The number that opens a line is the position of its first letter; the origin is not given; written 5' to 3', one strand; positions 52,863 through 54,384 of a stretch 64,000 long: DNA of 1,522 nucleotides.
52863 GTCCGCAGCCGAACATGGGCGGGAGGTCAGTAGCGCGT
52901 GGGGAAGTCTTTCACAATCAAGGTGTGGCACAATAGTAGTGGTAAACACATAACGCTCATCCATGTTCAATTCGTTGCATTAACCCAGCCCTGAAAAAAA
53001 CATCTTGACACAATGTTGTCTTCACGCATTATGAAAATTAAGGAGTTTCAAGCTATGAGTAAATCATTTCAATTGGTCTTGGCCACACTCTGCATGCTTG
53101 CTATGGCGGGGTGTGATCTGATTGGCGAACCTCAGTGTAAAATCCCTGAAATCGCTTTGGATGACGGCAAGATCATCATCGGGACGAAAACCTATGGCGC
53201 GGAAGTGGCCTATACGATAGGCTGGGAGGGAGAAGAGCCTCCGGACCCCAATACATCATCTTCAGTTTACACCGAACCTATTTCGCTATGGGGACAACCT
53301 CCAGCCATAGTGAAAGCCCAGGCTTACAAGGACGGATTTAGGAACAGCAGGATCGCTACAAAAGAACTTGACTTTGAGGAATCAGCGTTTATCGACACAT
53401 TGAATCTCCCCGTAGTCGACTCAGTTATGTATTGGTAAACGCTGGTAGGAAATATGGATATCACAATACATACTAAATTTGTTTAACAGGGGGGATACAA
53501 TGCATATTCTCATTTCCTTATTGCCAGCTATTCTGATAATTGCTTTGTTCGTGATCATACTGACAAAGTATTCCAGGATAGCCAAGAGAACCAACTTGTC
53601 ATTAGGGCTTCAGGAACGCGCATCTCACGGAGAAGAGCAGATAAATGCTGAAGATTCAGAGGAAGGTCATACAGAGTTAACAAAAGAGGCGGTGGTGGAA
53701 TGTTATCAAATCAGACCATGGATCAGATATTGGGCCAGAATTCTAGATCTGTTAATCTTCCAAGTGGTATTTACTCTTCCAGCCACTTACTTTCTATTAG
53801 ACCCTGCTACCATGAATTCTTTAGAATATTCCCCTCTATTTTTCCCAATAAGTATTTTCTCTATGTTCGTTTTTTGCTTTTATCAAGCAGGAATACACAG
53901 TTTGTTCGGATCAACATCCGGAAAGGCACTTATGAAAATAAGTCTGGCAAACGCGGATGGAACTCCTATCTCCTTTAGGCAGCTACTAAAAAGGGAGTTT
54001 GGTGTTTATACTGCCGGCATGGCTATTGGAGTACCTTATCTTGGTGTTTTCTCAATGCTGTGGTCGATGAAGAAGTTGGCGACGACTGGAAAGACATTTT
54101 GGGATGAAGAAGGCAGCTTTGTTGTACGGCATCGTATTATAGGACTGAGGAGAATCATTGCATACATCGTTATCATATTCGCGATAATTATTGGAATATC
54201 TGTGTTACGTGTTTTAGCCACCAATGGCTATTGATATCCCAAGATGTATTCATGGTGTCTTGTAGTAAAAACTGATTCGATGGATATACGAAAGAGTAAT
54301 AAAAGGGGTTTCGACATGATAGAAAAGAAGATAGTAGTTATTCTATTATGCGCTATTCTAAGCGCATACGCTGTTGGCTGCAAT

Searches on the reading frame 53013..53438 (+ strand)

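Call 101: search_protein_families(library=pfam, proteins=[window:53013-53438:+], max_evalue=0.001)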
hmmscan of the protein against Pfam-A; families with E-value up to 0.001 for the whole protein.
window:53013-53438:+ (141 aa): 2 families
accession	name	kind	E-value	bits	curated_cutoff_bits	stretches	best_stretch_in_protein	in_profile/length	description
PF13287.12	Fn3_assoc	-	1.7e-06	28.5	23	1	58-118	5-58/59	Fn3 associated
PF13290.12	CHB_HEX_C_1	-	4.8e-06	26.9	22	1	52-116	10-67/67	Chitobiase/beta-hexosaminidase C-terminal domain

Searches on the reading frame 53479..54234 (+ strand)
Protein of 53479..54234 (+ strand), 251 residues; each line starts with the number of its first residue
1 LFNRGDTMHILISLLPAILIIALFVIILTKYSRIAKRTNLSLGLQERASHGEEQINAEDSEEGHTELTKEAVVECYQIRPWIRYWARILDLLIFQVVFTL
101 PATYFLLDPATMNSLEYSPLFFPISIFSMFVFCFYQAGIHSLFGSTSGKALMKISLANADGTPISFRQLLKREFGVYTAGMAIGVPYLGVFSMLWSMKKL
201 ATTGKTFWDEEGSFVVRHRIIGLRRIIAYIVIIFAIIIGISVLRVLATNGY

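Call 3: search_protein_families(library=pfam, proteins=[window:53479-54234:+], max_evalue=0.01)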
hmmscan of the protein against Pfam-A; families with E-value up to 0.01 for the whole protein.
window:53479-54234:+ (251 aa): 1 family
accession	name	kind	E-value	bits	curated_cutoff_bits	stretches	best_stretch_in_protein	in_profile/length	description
PF06271.18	RDD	-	2.5e-12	47.7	24.1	1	80-195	4-123/137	RDD family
